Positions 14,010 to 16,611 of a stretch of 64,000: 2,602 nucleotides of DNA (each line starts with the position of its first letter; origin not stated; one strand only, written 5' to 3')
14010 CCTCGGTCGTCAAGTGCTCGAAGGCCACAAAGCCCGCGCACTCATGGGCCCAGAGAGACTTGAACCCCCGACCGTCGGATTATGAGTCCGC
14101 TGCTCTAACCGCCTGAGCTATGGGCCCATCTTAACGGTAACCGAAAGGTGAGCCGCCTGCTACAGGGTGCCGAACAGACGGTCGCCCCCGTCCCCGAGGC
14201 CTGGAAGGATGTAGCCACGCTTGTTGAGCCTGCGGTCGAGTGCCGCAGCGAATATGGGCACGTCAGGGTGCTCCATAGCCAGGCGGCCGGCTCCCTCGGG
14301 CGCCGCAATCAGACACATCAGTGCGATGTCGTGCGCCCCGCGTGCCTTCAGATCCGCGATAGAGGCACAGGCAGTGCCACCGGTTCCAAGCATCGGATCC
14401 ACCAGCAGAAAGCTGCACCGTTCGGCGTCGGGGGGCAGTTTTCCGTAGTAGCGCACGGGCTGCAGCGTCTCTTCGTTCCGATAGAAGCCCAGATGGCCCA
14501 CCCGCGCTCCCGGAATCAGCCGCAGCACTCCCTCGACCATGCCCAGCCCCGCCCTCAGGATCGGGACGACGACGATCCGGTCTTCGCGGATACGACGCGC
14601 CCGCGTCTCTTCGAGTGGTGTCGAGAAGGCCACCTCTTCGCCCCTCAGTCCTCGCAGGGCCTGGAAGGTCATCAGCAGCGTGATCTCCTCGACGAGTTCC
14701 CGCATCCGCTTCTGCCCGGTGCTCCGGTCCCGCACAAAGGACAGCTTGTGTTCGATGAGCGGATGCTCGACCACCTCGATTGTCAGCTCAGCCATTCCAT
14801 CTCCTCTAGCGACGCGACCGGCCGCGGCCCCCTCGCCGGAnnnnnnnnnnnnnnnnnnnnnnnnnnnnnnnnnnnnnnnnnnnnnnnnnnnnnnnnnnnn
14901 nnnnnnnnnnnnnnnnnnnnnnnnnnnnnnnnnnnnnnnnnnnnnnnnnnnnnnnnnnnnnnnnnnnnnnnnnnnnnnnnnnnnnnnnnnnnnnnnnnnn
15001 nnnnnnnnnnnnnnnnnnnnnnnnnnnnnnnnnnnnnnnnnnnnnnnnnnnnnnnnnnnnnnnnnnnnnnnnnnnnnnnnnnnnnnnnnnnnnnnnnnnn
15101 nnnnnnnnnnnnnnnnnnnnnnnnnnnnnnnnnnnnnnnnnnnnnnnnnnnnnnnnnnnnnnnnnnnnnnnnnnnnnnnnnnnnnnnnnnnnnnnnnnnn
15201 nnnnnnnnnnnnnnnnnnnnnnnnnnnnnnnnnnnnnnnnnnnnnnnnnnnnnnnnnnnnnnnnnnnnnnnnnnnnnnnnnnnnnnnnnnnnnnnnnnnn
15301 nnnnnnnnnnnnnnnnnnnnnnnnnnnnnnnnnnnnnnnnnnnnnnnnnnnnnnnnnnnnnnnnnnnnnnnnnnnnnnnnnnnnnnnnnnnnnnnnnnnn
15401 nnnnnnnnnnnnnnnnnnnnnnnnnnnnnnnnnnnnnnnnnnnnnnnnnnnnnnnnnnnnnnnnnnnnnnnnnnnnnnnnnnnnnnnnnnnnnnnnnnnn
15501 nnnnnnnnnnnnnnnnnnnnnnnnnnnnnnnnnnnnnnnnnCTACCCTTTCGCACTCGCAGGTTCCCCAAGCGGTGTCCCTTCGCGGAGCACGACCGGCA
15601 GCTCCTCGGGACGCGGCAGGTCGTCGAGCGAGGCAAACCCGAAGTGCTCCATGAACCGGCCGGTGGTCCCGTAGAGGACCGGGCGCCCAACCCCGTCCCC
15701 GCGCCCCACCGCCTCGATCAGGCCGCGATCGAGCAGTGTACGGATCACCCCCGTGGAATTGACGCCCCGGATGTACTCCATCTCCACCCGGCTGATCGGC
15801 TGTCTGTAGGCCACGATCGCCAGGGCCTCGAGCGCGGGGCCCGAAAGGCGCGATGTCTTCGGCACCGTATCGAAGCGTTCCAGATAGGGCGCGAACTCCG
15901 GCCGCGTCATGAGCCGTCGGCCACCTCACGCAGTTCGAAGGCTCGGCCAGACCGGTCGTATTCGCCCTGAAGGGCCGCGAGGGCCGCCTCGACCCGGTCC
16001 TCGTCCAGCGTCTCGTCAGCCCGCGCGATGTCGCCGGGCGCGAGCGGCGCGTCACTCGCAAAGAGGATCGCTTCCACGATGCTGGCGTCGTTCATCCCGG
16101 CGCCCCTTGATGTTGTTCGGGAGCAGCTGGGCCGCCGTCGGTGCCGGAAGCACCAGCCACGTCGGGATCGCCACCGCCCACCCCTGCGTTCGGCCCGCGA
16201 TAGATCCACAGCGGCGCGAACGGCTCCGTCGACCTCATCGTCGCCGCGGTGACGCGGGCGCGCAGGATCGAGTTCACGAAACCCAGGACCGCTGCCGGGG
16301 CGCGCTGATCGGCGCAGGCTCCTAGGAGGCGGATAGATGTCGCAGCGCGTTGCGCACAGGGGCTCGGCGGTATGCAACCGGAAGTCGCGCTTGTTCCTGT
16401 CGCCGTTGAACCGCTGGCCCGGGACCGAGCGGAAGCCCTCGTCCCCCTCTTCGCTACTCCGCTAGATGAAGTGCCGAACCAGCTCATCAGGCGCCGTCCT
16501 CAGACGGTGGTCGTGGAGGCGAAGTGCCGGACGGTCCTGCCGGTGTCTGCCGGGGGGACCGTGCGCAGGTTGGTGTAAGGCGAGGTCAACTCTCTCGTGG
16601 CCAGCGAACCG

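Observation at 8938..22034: trbE is split by a 13 kb int/alpA element with 9-bp direct repeats, and the element carries tRNA-Met, upp, rluB and scpB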

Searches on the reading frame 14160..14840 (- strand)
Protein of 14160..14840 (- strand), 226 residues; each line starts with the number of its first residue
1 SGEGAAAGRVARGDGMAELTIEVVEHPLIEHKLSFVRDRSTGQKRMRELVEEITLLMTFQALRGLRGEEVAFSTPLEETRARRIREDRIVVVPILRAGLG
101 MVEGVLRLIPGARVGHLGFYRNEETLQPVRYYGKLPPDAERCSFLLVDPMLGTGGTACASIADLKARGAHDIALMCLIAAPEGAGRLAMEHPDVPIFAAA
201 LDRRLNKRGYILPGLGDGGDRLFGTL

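Call 11: search_protein_families(library=pfam, proteins=[window:14160-14840:-], max_evalue=0.01)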
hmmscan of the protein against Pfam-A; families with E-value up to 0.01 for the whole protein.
window:14160-14840:- (226 aa): 2 families
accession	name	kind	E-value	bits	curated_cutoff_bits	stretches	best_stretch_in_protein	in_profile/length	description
PF14681.12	UPRTase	-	6.8e-68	228.6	27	1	23-225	1-206/206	Uracil phosphoribosyltransferase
PF00156.33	Pribosyltran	-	2e-08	34.1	26.3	1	84-185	26-131/158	Phosphoribosyl transferase domain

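Call 33: find_related_loci(query=window:14163-14795:-, collection=genome_contigs, flank=10000)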
Query window:14163-14795:- (211 aa) in genome_contigs; peptide patterns used: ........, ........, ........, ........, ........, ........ (x = any residue, [..] = any of these).
600 stretches matched a pattern (row limit reached: there are more); 574 encode a relative of the query (tblastn E <= 1e-3); the best 80 are kept; 80 distinct loci.
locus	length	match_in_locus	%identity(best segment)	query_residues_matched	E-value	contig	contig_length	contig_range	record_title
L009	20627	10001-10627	80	3-211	2e-111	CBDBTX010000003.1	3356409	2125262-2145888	MAG: Longimicrobiales bacterium isolate 3e28c430-6e63-4a8d-95b2-bafbbb36c5d5 genome assembly, contig: contig_3, whole ge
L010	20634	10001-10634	99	1-211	1e-114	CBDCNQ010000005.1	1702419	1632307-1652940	MAG: Longimicrobiales bacterium isolate d8bee37e-1321-4159-a081-4b2882c6cdfe genome assembly, contig: contig_5, whole ge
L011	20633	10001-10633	71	1-211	9e-91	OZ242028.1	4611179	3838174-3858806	MAG: Longimicrobiales bacterium isolate 4ff28408-fd68-4aab-b988-5c1bd4018f56 genome assembly, chromosome: 1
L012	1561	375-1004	63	1-210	3e-93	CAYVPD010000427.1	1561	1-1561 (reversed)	MAG TPA_asm: uncultured Gemmatimonadaceae bacterium isolate SRP134809_co1_147 genome assembly, contig: NODE_172582_lengt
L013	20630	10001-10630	74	1-210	1e-97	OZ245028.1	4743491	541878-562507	MAG: Longimicrobiales bacterium isolate f7ec7502-a679-45e5-b4be-1f74f8b9058b genome assembly, chromosome: 1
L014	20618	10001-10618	60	5-210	4e-81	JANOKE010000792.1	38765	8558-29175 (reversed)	MAG: Gemmatimonadaceae bacterium isolate VAR_48_concoct_361 VAR_48_k141_2371826, whole genome shotgun sequence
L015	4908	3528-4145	59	5-210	1e-80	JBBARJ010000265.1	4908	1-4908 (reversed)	MAG: Gemmatimonas sp. isolate EUL_216 ctg265-EUL_216, whole genome shotgun sequence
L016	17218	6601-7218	60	5-210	2e-80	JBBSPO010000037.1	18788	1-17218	MAG: Gemmatimonadales bacterium isolate LS6_sbin.58 LS6_sbin.58_K_1447839_L_18788_cov_10.9971, whole genome shotgun sequ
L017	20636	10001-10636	62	1-210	3e-80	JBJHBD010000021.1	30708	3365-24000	MAG: Gemmatimonadota bacterium isolate SF2967_J5348.semibin_refined.118 NODE_1543_length_30708_cov_1.361303, whole genom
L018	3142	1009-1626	60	5-210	5e-81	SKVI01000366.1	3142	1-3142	MAG: Gemmatimonadetes bacterium isolate CSSed162cmB_156 CSSed16-2cmB-188296, whole genome shotgun sequence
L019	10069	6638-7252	62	5-210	6e-80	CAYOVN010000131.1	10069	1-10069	MAG TPA_asm: uncultured Gemmatimonadaceae bacterium isolate SRP155585_co2_208 genome assembly, contig: NODE_5069_length_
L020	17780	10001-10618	60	5-210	5e-79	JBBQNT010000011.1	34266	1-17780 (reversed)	MAG: Gemmatimonadales bacterium isolate Co_metawrap_266 Cmw_266_k141_13689192_length_34266_cov_18.9953, whole genome sho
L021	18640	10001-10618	58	5-210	5e-79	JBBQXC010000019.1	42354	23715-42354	MAG: Gemmatimonadales bacterium isolate Co_metawrap_2092 Cmw_2092_k141_200832_length_42354_cov_22.3921, whole genome sho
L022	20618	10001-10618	58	5-210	8e-79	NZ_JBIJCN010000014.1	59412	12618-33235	MAG: Gemmatimonas sp. isolate ME2006-08-18D11_3300042945_group2_bin76 Rohwer_bin1445_scaffold_208_c1, whole genome shotg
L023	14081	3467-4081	60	6-210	3e-78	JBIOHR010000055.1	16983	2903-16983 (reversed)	MAG: Gemmatimonadales bacterium isolate GcA5-15 k141_108750_length_16983_cov_26.2383, whole genome shotgun sequence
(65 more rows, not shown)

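Call 38: search_protein_families(library=pfam, proteins=[L013:7221-8537:+, L013:6668-7009:-, L013:5276-6484:-, L013:10723-11226:+, L013:13603-14091:+, L013:14130-14768:+, L013:14675-16012:+, L013:16092-18752:-], max_evalue=0.01)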
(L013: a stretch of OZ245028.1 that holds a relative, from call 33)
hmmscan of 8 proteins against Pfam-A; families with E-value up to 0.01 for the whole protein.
L013:7221-8537:+ (438 aa): 1 family
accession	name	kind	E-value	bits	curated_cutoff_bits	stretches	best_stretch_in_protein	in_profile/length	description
PF02616.19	SMC_ScpA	-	6.9e-24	85.6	24.6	1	197-404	1-227/232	Segregation and condensation protein ScpA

L013:6668-7009:- (113 aa): 2 families
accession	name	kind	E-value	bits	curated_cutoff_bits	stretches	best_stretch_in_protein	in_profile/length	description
PF01649.23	Ribosomal_S20p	-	2.4e-21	76.6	29.5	1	31-109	1-82/83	Ribosomal protein S20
PF13977.11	TetR_C_6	-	0.0015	19.2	27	1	36-111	33-112/115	BetI-type transcriptional repressor, C-terminal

L013:5276-6484:- (402 aa): 0 families

L013:10723-11226:+ (167 aa): 0 families

L013:13603-14091:+ (162 aa): 0 families

L013:14130-14768:+ (212 aa): 1 family
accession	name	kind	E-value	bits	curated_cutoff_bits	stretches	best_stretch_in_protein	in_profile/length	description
PF15902.12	Sortilin-Vps10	-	0.0051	16.1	33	0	130-175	2-43/446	Sortilin, neurotensin receptor 3,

L013:14675-16012:+ (445 aa): 4 families
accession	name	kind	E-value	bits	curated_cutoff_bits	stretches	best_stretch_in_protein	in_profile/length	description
PF13517.12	FG-GAP_3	-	8.7e-63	209.3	26.9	7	149-209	1-60/61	FG-GAP-like repeat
PF01839.29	FG-GAP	-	6e-21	74.3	22.1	3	194-225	4-32/37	FG-GAP repeat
PF12256.14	TcdB_toxin_midN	-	5.6e-05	23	24.8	0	144-164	29-49/181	Insecticide toxin TcdB middle/N-terminal region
PF16743.10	PliI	-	6e-05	23.2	27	0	231-265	49-82/123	Periplasmic lysozyme inhibitor of I-type lysozyme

L013:16092-18752:- (886 aa): 2 families
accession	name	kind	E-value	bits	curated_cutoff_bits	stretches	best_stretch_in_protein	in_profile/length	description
PF00593.30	TonB_dep_Rec_b-barrel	-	3.5e-22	80.3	27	1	376-843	50-436/436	TonB dependent receptor-like, beta-barrel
PF07715.20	Plug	-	4.6e-20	72.6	23.9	1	112-230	4-107/107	TonB-dependent Receptor Plug Domain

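Call 73: list_cluster_members(proteins=[window:14163-14795:-, L001:12056-12688:+, L001:11323-12042:+, L001:13375-15609:+, L002:12953-15214:+])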
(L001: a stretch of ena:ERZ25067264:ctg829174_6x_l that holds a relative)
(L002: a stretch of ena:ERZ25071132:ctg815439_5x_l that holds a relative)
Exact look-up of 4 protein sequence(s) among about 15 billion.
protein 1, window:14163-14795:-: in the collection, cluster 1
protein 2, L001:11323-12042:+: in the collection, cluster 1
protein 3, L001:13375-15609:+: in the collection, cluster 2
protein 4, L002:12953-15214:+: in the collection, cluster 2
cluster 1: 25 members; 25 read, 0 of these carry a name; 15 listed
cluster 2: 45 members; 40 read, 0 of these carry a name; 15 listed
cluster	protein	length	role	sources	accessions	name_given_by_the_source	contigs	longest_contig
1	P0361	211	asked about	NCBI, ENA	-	-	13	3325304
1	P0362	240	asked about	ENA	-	-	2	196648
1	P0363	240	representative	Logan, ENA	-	-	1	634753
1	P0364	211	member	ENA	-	-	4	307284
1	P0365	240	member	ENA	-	-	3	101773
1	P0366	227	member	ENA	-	-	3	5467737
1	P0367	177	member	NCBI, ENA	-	-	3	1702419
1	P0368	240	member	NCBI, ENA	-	-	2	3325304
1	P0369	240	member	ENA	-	-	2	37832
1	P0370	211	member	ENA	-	-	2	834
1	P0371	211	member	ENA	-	-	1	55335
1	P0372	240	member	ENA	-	-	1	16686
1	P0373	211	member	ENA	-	-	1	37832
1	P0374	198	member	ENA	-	-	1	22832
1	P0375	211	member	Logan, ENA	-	-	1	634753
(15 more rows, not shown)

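Call 74: find_encoding_contigs(protein=window:14160-14795:-, flank=10000, max_places=10)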
Protein window:14160-14795:- (211 aa): 12 contigs read that carry it; 10 places shown.
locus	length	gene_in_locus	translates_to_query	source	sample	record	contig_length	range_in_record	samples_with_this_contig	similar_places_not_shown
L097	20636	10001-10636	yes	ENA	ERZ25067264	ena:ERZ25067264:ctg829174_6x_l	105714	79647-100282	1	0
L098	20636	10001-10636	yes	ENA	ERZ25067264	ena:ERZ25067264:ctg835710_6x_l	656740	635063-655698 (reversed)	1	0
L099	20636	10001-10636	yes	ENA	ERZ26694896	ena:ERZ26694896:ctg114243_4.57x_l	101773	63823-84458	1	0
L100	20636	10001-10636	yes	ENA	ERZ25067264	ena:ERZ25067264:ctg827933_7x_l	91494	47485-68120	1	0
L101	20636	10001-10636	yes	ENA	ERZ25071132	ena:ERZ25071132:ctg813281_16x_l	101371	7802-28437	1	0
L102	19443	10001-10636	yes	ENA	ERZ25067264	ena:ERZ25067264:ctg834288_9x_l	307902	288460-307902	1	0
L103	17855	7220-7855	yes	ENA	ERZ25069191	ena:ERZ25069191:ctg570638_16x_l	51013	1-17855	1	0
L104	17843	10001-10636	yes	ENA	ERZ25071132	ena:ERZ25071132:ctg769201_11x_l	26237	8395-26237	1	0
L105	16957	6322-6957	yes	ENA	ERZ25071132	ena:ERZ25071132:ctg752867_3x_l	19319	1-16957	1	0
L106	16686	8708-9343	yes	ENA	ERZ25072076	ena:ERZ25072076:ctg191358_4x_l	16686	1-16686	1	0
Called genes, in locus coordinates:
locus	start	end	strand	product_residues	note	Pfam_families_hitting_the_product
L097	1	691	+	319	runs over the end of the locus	PF00078:RVT_1, PF08388:GIIM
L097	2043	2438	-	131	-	-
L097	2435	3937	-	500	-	-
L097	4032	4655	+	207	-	-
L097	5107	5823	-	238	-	PF00717:Peptidase_S24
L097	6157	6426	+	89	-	-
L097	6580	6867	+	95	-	PF04956:TrbC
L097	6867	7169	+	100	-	PF05101:VirB3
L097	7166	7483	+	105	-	-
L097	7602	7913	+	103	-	-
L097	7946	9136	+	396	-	PF13356:Arm-DNA-bind_3, PF22022:Phage_int_M, PF00589:Phage_integrase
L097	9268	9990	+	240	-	PF01479:S4, PF00849:PseudoU_synth_2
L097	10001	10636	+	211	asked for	PF14681:UPRTase, PF00156:Pribosyltran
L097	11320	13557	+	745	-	PF13620:CarboxypepD_reg, PF13715:CarbopepD_reg_2, PF07715:Plug, PF00593:TonB_dep_Rec_b-barrel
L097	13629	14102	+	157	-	-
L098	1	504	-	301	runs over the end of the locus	PF12911:OppC_N (weak), PF00528:BPD_transp_1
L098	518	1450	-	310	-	PF19300:BPD_transp_1_N (weak), PF00528:BPD_transp_1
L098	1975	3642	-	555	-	PF00496:SBP_bac_5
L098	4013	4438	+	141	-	-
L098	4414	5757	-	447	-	PF03743:TrbI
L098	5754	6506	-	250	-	PF03524:CagX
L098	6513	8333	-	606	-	PF10412:TrwB_AAD_bind (faint), PF01935:DUF87 (weak), PF12846:AAA_10 (faint), PF19044:P-loop_TraG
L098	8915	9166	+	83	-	-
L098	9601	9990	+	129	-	-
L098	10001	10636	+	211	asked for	PF14681:UPRTase, PF00156:Pribosyltran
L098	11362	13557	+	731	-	PF13620:CarboxypepD_reg, PF13715:CarbopepD_reg_2, PF07715:Plug, PF00593:TonB_dep_Rec_b-barrel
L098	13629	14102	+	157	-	-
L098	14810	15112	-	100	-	PF00216:Bac_DNA_binding, PF18291:HU-HIG (weak)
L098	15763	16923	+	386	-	PF00589:Phage_integrase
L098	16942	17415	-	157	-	PF03432:Relaxase (weak)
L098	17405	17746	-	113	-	PF21983:NikA-like, PF05713:MobC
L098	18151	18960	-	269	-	PF22022:Phage_int_M, PF00589:Phage_integrase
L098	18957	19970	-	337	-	PF27097:VirB4_TrbE_N (weak)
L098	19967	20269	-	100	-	PF05101:VirB3 (weak)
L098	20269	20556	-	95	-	PF04956:TrbC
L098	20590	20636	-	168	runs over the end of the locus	PF05930:Phage_AlpA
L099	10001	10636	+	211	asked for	PF14681:UPRTase, PF00156:Pribosyltran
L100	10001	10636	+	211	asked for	PF14681:UPRTase, PF00156:Pribosyltran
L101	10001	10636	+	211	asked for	PF14681:UPRTase, PF00156:Pribosyltran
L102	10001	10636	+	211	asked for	PF14681:UPRTase, PF00156:Pribosyltran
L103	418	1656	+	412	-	PF01381:HTH_3, PF13560:HTH_31, PF06114:Peptidase_M78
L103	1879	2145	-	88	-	-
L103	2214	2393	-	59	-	-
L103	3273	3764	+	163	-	PF05930:Phage_AlpA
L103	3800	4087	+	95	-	PF04956:TrbC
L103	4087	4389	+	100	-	PF05101:VirB3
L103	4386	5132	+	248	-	PF27097:VirB4_TrbE_N (weak)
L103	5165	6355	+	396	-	PF13356:Arm-DNA-bind_3, PF22022:Phage_int_M, PF00589:Phage_integrase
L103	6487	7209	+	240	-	PF01479:S4, PF00849:PseudoU_synth_2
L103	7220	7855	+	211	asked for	PF14681:UPRTase, PF00156:Pribosyltran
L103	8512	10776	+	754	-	PF13620:CarboxypepD_reg, PF13715:CarbopepD_reg_2, PF07715:Plug, PF00593:TonB_dep_Rec_b-barrel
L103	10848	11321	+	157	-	-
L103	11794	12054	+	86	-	PF21983:NikA-like, PF05713:MobC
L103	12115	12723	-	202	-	PF00589:Phage_integrase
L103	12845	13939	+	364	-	PF03235:GmrSD_N, PF01844:HNH, PF14279:HNH_5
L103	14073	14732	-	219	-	PF00665:rve, PF13683:rve_3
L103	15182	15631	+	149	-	PF01527:HTH_Tnp_1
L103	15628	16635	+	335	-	PF00665:rve, PF13683:rve_3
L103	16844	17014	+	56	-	-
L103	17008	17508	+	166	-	-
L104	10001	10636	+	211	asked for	PF14681:UPRTase, PF00156:Pribosyltran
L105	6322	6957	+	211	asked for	PF14681:UPRTase, PF00156:Pribosyltran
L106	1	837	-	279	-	?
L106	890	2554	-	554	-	PF07519:Tannase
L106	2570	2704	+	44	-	-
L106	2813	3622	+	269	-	PF01565:FAD_binding_4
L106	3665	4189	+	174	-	PF08031:BBE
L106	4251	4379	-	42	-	-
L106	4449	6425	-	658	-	PF01315:Ald_Xan_dh_C (faint), PF02738:MoCoBD_1, PF20256:MoCoBD_2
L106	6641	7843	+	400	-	PF13356:Arm-DNA-bind_3, PF22022:Phage_int_M, PF00589:Phage_integrase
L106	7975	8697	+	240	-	PF01479:S4, PF00849:PseudoU_synth_2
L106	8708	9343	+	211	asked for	PF14681:UPRTase, PF00156:Pribosyltran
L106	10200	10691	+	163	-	-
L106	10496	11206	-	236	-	-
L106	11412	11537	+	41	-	-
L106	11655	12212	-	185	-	-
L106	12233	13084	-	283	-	-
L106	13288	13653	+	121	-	PF21983:NikA-like, PF05713:MobC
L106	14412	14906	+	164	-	-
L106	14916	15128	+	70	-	PF04899:MbeD_MobD (weak), PF20667:Sec10_N (weak)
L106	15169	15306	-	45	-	-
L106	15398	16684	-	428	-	?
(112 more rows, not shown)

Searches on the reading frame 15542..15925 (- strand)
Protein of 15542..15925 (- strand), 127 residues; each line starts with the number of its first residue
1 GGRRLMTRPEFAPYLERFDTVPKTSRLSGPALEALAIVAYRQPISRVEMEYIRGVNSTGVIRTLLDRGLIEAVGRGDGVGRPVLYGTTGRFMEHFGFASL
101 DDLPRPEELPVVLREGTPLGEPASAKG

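Call 11: search_protein_families(library=pfam, proteins=[window:15542-15925:-], max_evalue=0.01)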
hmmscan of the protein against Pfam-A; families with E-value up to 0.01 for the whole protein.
window:15542-15925:- (127 aa): 1 family
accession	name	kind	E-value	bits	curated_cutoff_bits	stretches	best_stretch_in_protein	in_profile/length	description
PF04079.22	SMC_ScpB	-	7.5e-36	123.6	27.4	1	4-105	58-159/160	Segregation and condensation complex subunit ScpB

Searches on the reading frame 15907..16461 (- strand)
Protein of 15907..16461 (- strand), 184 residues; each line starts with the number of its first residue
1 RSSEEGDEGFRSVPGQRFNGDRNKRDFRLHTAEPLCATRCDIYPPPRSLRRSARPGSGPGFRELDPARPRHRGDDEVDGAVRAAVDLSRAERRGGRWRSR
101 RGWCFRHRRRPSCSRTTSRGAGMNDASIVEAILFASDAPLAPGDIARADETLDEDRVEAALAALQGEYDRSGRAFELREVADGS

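Call 11: search_protein_families(library=pfam, proteins=[window:15907-16461:-], max_evalue=0.01)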
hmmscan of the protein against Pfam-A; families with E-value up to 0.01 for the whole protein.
window:15907-16461:- (184 aa): 1 family
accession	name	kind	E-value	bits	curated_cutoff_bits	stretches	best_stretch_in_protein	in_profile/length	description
PF04079.22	SMC_ScpB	-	1.5e-08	34.8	27.4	1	128-183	2-56/160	Segregation and condensation complex subunit ScpB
